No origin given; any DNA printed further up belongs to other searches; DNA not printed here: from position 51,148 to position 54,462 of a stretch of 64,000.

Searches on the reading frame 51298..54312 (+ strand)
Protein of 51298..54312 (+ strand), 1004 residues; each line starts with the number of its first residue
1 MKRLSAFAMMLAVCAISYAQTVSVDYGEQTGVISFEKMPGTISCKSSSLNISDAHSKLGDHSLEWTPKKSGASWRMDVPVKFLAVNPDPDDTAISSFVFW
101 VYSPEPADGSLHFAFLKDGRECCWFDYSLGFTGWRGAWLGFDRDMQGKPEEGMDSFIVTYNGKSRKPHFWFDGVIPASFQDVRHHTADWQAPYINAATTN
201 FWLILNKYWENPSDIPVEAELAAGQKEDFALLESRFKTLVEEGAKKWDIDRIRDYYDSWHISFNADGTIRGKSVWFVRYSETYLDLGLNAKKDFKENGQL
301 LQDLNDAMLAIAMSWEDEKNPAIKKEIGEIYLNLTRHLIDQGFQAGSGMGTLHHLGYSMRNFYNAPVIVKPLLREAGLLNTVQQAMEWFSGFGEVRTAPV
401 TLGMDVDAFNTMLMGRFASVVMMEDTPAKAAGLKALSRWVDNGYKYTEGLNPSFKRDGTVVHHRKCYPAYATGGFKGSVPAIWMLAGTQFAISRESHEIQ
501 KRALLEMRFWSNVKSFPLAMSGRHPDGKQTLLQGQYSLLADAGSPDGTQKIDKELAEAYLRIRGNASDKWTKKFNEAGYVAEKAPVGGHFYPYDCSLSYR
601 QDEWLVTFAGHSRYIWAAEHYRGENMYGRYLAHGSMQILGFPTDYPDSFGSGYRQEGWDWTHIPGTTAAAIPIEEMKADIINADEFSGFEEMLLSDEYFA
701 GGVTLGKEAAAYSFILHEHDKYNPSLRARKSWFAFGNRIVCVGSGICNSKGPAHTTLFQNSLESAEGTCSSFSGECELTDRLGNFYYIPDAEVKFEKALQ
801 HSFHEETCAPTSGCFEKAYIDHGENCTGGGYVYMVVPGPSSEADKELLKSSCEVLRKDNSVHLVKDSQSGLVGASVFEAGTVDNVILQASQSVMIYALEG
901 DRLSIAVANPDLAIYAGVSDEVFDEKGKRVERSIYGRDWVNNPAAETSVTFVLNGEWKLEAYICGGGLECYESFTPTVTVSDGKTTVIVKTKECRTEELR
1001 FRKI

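Call 5: search_protein_families(library=pfam, proteins=[window:51298-54312:+], max_evalue=0.001)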
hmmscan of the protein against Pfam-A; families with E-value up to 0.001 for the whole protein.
window:51298-54312:+ (1004 aa): 4 families
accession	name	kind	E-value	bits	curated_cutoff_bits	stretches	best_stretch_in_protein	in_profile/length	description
PF09093.17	Lyase_catalyt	-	4.9e-103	345.5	25.1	1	218-564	4-354/359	Lyase, catalytic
PF09092.17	Lyase_N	-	2.8e-37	128.5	26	1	30-192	2-165/166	Lyase, N terminal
PF02278.25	Lyase_8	-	4.3e-25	89.1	27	1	589-838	3-252/254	Polysaccharide lyase family 8, super-sandwich domain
PF02884.22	Lyase_8_C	-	5.5e-07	30.4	22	1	853-911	1-62/69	Polysaccharide lyase family 8, C-terminal beta-sandwich domain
